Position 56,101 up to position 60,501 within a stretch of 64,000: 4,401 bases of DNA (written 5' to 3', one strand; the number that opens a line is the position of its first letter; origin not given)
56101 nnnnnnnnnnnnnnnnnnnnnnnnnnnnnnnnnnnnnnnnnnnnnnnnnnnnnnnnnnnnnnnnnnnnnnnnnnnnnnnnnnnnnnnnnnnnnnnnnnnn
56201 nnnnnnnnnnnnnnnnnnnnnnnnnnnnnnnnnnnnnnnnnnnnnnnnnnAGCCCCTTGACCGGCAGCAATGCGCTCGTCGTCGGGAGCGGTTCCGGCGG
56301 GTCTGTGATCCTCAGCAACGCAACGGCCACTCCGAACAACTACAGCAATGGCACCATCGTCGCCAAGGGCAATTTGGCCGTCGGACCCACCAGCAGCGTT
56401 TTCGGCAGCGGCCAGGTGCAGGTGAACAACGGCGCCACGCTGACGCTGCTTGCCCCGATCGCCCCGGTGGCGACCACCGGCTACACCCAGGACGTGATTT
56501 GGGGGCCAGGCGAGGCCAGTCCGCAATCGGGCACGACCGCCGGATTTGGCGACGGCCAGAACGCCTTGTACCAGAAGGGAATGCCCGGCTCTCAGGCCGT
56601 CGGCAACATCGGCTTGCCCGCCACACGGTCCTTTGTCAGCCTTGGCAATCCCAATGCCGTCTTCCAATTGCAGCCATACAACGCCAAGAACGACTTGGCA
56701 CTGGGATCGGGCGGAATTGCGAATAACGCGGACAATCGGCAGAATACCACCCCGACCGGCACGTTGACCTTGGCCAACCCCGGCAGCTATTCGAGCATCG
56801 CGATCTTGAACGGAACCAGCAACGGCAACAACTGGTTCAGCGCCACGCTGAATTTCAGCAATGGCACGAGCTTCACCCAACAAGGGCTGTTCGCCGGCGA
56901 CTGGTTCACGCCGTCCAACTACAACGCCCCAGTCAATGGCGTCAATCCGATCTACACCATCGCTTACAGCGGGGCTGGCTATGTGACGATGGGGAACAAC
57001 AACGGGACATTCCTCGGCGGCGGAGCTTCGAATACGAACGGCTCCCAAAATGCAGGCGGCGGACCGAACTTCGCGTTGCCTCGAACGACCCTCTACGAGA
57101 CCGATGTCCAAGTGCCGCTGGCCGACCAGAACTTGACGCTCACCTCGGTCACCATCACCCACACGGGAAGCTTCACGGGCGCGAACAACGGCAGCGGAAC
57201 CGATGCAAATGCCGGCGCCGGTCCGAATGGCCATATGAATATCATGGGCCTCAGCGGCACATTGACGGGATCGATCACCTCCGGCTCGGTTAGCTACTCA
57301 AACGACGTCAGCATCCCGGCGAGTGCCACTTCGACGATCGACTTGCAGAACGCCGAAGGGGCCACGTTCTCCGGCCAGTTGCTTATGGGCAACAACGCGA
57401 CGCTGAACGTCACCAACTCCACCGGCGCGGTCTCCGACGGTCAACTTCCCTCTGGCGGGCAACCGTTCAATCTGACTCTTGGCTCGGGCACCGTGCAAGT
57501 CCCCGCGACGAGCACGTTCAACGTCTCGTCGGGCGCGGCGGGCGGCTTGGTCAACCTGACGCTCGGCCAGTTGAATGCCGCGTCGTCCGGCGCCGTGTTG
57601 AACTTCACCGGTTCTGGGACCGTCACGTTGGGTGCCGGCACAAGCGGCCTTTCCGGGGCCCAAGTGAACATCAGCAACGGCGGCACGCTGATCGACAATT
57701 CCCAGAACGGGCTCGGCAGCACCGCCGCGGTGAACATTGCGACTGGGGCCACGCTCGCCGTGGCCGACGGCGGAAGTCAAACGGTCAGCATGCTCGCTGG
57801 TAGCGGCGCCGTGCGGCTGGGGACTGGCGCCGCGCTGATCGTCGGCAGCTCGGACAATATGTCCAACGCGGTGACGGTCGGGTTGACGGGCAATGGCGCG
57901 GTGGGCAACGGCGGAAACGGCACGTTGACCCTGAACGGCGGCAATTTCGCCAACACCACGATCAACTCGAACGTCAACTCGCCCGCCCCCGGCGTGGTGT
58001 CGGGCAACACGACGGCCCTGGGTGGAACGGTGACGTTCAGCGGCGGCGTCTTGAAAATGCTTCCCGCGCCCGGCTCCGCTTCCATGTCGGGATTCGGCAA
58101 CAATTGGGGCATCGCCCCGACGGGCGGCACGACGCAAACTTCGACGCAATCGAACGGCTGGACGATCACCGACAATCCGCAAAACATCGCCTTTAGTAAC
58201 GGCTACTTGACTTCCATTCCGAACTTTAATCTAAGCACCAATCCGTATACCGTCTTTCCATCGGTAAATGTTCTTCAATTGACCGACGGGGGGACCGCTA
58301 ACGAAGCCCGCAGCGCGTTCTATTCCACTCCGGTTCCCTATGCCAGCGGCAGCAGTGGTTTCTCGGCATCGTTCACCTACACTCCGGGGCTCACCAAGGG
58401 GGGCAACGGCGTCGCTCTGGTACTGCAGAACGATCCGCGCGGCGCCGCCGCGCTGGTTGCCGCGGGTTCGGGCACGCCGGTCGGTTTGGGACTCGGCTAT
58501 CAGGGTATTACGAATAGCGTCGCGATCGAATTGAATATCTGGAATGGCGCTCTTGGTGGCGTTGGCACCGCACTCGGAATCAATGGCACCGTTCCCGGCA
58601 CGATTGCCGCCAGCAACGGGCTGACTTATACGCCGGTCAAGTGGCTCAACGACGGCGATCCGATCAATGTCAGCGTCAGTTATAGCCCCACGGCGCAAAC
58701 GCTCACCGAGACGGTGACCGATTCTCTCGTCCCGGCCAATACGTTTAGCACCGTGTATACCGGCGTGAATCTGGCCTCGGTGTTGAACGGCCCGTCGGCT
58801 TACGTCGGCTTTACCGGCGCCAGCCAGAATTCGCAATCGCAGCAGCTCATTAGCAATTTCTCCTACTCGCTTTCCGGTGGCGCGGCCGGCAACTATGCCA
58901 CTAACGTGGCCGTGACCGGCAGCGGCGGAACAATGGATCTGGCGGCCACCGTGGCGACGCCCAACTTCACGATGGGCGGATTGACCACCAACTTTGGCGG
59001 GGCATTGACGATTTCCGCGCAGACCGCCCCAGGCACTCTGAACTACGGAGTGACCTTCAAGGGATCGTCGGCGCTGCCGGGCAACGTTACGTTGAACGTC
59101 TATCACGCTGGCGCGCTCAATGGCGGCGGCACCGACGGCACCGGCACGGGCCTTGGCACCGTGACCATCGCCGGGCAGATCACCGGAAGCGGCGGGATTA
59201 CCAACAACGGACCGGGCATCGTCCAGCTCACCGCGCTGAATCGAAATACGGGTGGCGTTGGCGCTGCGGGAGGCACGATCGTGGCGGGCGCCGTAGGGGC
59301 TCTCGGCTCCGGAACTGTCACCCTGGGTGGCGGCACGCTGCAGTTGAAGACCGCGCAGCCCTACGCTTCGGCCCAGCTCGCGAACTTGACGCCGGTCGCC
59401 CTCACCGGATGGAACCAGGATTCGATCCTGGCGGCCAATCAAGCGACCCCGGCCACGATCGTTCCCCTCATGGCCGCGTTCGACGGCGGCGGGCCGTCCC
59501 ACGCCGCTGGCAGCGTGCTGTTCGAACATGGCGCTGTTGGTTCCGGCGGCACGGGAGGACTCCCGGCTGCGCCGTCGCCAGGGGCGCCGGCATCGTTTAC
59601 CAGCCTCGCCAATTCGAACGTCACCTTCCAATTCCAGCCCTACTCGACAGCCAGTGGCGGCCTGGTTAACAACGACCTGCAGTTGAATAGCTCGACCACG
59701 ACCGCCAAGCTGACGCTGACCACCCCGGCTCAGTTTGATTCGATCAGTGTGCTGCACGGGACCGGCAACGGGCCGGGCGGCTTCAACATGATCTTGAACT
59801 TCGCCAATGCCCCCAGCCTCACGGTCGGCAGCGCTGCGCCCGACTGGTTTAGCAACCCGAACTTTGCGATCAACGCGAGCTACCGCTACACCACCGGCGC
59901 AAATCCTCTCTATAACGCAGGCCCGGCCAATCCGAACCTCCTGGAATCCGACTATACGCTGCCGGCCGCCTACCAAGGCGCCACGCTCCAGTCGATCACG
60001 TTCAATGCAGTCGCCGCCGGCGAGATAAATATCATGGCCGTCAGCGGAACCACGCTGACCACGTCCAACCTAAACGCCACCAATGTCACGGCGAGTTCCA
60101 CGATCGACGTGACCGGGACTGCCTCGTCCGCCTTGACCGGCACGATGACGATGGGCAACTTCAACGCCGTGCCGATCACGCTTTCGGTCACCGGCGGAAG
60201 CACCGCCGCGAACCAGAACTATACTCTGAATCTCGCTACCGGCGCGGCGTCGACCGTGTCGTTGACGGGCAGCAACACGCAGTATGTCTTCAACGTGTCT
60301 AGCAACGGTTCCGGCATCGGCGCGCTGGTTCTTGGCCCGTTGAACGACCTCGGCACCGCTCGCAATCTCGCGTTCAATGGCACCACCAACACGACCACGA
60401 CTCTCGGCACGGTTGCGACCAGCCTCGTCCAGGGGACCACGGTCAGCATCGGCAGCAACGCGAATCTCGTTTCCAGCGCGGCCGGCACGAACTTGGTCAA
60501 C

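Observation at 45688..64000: An 18.3-kb uninterrupted + strand ORF (more than 6,100 codons, still open at the window end) is missing from the ORF track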

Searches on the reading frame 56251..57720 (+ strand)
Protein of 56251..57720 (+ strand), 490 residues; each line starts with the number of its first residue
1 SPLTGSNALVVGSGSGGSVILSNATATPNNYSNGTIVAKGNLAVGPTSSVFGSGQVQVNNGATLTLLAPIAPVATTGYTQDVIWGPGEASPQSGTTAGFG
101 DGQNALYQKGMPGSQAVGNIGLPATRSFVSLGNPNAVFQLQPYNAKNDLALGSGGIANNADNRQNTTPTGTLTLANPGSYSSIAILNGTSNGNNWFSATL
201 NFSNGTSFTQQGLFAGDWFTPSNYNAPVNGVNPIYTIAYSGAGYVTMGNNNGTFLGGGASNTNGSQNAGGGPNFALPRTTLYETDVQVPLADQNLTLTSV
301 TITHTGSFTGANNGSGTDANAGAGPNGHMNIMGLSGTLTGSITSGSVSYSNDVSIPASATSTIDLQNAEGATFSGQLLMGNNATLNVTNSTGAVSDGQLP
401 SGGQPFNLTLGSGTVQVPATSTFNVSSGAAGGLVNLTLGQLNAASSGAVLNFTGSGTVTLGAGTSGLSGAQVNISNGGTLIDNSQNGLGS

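Call 19: search_protein_families(library=pfam, proteins=[window:56251-57720:+], max_evalue=1)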
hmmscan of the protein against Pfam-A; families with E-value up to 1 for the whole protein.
window:56251-57720:+ (490 aa): 1 family
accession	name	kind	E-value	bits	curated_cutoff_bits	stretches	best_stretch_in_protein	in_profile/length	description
PF02440.21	Adeno_E3_CR1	-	0.0076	16.4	26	1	291-315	58-82/95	Adenovirus E3 region protein CR1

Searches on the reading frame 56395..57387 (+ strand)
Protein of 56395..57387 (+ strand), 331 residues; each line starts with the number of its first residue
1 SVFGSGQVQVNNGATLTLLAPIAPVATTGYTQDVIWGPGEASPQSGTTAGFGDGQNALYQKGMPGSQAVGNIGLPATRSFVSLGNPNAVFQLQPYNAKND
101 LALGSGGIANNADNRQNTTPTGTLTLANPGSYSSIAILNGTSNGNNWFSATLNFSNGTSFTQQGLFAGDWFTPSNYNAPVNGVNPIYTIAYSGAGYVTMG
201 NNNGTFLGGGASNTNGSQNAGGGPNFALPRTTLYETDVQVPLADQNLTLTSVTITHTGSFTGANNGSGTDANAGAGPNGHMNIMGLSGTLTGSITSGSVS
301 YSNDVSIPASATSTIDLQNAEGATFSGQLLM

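Call 21: find_homologous_proteins(query=window:56395-57387:+, max_evalue=0.001)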
Query window:56395-57387:+ (331 aa): 9 proteins with E <= 0.001 among 8000 candidates.
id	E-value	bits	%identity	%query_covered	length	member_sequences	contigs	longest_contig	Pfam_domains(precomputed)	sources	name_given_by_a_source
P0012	1.2e-14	72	39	46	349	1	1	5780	-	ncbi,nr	ncbi:MAG: domain containing protein, partial [Pedosphaera sp.]|nr:domain containing protein [Pedosph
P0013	2.5e-8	52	30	77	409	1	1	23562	PF12951.14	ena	-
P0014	9.1e-8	50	35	43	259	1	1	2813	PF07589.17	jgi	jgi:hypothetical protein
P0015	2.0e-7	49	35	54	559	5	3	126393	-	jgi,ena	jgi:hypothetical protein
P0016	4.7e-7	47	35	46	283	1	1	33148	-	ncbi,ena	-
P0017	5.1e-7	47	40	41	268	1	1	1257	PF13385.14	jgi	-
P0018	1.3e-6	46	32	81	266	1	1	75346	-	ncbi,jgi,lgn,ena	jgi:hypothetical protein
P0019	1.3e-4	39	38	26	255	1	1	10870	-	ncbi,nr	ncbi:MAG: hypothetical protein INR62_01170 [Rhodospirillales bacterium]|nr:hypothetical protein [Ace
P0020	6.5e-4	37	23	72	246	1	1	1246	-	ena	-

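Call 34: predict_structure(alignment_id=A1)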
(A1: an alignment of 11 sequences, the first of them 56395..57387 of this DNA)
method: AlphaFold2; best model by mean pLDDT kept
length: 331 residues; sequences in the alignment: 11
mean_pLDDT: 61.7   pTM: 0.66
mean pLDDT of the five models: 61.7, 57.9, 56.6, 54.3, 54.1
residues with pLDDT >= 90: 57; 70-90: 71; 50-70: 54; < 50: 149
segments of 3 or more residues with pLDDT < 50: 1-18, 41-56, 60-72, 106-115, 177-179, 195-228, 262-277, 293-308, 311-314, 316-331
pLDDT, mean of each block of 10 residues (from residue 1): 35 46 81 60 43 48 42 67 84 77 61 52 93 92 79 97 84 51 63 52 37 33 41 86 95 84 42 49 89 46 45 44 40 32
secondary structure, 60 per line:
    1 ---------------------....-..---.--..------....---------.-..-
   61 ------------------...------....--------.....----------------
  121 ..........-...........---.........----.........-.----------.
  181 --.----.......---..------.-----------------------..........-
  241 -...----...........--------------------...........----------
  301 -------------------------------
elements in order: E22-25 H43-46 E79-81 E88-91 E100-104 E121-130 E132-142 E146-154 E159-167 E188-194 E230-239 E249-259 E280-290

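Call 41: search_solved_structures(query=A1, max_evalue=10)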
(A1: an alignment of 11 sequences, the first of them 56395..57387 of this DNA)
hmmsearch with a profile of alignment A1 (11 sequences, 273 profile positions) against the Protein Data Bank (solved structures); distinct sequences matched with E-value up to 10: 2.
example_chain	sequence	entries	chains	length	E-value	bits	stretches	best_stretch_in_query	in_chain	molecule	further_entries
5n5p_B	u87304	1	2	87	0.091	15.2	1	162-226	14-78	Putative cellulosomal scaffoldin protein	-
6yu8_A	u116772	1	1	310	0.98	11.8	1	156-224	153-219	Methyltransferase domain of the L protein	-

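Call 79: search_protein_families(library=pfam, alignment_id=A1, max_evalue=0.1)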
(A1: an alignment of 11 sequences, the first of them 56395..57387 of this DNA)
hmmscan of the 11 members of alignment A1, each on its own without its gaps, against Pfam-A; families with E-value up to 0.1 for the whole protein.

A. member 1, window:56395-57387:+ (331 aa): 1 family
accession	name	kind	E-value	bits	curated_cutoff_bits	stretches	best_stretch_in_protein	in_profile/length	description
PF02440.21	Adeno_E3_CR1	-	0.014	15.6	26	1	243-267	58-82/95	Adenovirus E3 region protein CR1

B. families by the number of members that match (of 11 scanned): 5 families
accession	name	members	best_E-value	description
PF07589.16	PEP-CTERM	4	1.9e-06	PEP-CTERM motif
PF13385.13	Laminin_G_3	1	6.8e-14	Concanavalin A-like lectin/glucanases superfamily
PF12951.13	PATR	1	4.2e-06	Passenger-associated-transport-repeat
PF02440.21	Adeno_E3_CR1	1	0.014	Adenovirus E3 region protein CR1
PF08207.18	EFP_N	1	0.035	Elongation factor P (EF-P) KOW-like domain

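Call 80: search_protein_families(library=ncbifam, alignment_id=A1, max_evalue=0.1)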
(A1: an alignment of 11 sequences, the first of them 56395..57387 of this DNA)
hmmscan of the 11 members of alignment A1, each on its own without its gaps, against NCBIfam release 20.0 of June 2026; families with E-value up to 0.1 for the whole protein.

A. member 1, window:56395-57387:+ (331 aa): 0 families

B. families by the number of members that match (of 11 scanned): 15 families
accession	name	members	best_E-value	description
TIGR02595.1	PEP_CTERM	3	4.3e-05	PEP-CTERM sorting domain-containing protein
NF035944.1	PEPxxWA-CTERM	2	1.1e-07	PEPxxWA-CTERM sorting domain-containing protein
NF038126.1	PEP_CTERM_FxDxF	2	3.5e-07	FxDxF family PEP-CTERM protein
NF038129.1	PEP_NF038129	2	4.9e-07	NF038129 family PEP-CTERM protein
NF038119.1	PEP_CTERM_MHFG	2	2e-05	MHFG family PEP-CTERM protein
NF038124.1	PEP_CTERM_TLD_A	2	2.4e-05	PEP_CTERM-anchored TLD domain-containing protein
NF033947.0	PEP-cistern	2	0.0017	cistern family PEP-CTERM protein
NF038120.1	PEP_CTERM_QFxxD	2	0.0017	NF038120 family PEP-CTERM protein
TIGR02601.1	autotrns_rpt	1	7.5e-05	beta strand repeat protein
NF038118.1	PEP_CTERM_CCXG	1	0.0015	CCXG family PEP-CTERM protein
NF038125.1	PEP_CTERM_THxN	1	0.0016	THxN family PEP-CTERM protein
NF011847.1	PRK15319.1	1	0.0027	fibronectin-binding autotransporter adhesin ShdA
NF033865.1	fusolisin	1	0.0069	fusolisin family autotransporter serine protease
TIGR03370.1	VPLPA-CTERM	1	0.06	VPLPA-CTERM sorting domain-containing protein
NF052521.1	TafC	1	0.087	TafC family fimbrial protein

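Call 89: fold_search(model_id=the predicted structure, library=pdb)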
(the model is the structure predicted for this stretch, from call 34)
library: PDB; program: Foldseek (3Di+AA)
matches with E <= 10: 1217; with E <= 0.001: 3
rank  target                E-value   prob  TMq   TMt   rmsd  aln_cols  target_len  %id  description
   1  7wuw_A                2.0e-04  1.00  0.37  0.58   6.4       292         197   10  Crystal structure of AziU3/U2 from Streptomyces sahachiroi (released 2022-09-07)
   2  8gs1_C                4.2e-04  1.00  0.37  0.58   7.9       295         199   10  Crystal structure of AziU2-U3 complex from Streptomyces sahachiroi NRRL2485 (released 2023-09-06)
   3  8gs1_A                6.7e-04  1.00  0.35  0.55   9.8       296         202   10  Crystal structure of AziU2-U3 complex from Streptomyces sahachiroi NRRL2485 (released 2023-09-06)
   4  7wuw_B                1.4e-03  1.00  0.37  0.57   8.2       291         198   10  Crystal structure of AziU3/U2 from Streptomyces sahachiroi (released 2022-09-07)
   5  8hhe_B                1.9e-03  0.99  0.23  0.13  16.0       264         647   12  Crystal structure of Cry5B from Bacillus thuringiensis at 4.5 A resolution (released 2022-12-07)
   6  8hhe_A                2.2e-03  0.99  0.25  0.14  15.3       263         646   10  Crystal structure of Cry5B from Bacillus thuringiensis at 4.5 A resolution (released 2022-12-07)
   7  4d8m                  2.3e-03  0.99  0.24  0.14  15.4       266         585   10  Crystal structure of Bacillus thuringiensis Cry5B nematocidal toxin (released 2012-12-19)
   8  6t2o_BBB              6.0e-03  0.38  0.19  0.23  17.3       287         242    9  Prominent members of the human gut microbiota express endo-acting O-glycanases to initiate mucin breakdown (released 2020-07-08)
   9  6t2p_AAA              1.6e-02  0.28  0.19  0.23  17.8       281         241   10  Prominent members of the human gut microbiota express endo-acting O-glycanases to initiate mucin breakdown (released 2020-07-08)
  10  4moa                  1.9e-02  0.93  0.24  0.14  10.0       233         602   12  Crystal structure of CRY4BA-R203Q TOXIN (released 2014-12-10)
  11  6t2p_BBB              1.9e-02  0.25  0.19  0.23  17.5       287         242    9  Prominent members of the human gut microbiota express endo-acting O-glycanases to initiate mucin breakdown (released 2020-07-08)
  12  6t2o_AAA              2.0e-02  0.25  0.19  0.23  17.4       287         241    9  Prominent members of the human gut microbiota express endo-acting O-glycanases to initiate mucin breakdown (released 2020-07-08)
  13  9cyn_A                2.5e-02  0.91  0.21  0.31   7.8       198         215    8  Flagellar filament sheath protein FlaA1 (released 2026-03-18)
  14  1xna                  2.5e-02  0.85  0.19  0.37  12.4       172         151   10  NMR SOLUTION STRUCTURE OF THE SINGLE-STRAND BREAK REPAIR PROTEIN XRCC1-N-TERMINAL DOMAIN (released 1999-09-01)
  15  3fha_D                2.7e-02  0.97  0.21  0.13   7.1       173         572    8  Structure of endo-beta-N-acetylglucosaminidase A (released 2009-04-28)
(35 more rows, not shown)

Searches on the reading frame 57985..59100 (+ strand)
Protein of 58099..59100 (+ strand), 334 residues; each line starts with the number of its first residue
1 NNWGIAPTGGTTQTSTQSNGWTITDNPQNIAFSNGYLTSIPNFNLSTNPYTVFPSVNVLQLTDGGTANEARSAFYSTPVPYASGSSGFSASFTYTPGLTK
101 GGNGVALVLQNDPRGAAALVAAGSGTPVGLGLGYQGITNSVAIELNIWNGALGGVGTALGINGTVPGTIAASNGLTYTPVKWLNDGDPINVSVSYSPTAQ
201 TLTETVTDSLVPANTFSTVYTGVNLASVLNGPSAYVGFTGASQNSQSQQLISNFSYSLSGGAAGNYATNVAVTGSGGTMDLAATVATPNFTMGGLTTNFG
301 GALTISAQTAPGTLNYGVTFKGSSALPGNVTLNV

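Call 19: search_protein_families(library=pfam, proteins=[window:58099-59100:+], max_evalue=1)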
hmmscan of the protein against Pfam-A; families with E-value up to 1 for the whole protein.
window:58099-59100:+ (334 aa): 2 families
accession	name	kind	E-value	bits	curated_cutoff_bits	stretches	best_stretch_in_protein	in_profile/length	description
PF00139.26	Lectin_legB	-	3.1e-13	50.3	26.3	1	44-261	16-238/250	Legume lectin domain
PF18483.9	Lectin_L-type_dom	-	1.4e-05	25.5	78.3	1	87-251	49-211/215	Legume lectin beta-barrel domain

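Call 53: search_solved_structures(query=window:58135-58947:+, max_evalue=0.01, show_alignments=1)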
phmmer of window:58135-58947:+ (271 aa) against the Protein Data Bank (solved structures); distinct sequences matched with E-value up to 0.01: 0.

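Call 72: predict_structure(alignment_id=A2)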
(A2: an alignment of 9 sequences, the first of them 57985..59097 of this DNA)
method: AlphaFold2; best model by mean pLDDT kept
length: 371 residues; sequences in the alignment: 9
mean_pLDDT: 57.4   pTM: 0.57
mean pLDDT of the five models: 57.4, 53.6, 53.1, 52.8, 49.5
residues with pLDDT >= 90: 0; 70-90: 109; 50-70: 121; < 50: 141
segments of 3 or more residues with pLDDT < 50: 1-13, 27-108, 159-168, 189-191, 205-217, 280-284, 299-301, 321-324, 347-349
pLDDT, mean of each block of 10 residues (from residue 1): 35 53 53 34 30 28 30 31 30 35 45 65 70 62 79 61 41 78 62 72 51 45 72 86 79 82 83 71 56 61 59 66 54 71 59 65 70 66
secondary structure, 60 per line:
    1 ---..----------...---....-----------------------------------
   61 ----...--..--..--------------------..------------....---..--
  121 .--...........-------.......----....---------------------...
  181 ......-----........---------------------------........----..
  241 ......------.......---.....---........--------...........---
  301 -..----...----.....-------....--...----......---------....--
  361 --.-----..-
elements in order: E16-18 E22-25 E110-113 E124-134 E142-148 H153-156 E178-186 E192-199 E227-234 E239-246 E253-259 H263-267 E271-278 E287-297 E308-310 E315-319 E327-330 E333-335 E340-345 E355-358

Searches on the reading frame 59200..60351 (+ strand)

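Call 19: search_protein_families(library=pfam, proteins=[window:59200-60351:+], max_evalue=1)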
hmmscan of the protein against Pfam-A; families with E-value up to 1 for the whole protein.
window:59200-60351:+ (384 aa): 1 family
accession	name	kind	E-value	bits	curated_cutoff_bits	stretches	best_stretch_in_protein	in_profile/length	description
PF05264.16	CfAFP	-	0.61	10.6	25.9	1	276-338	44-106/137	Choristoneura fumiferana antifreeze protein (CfAFP)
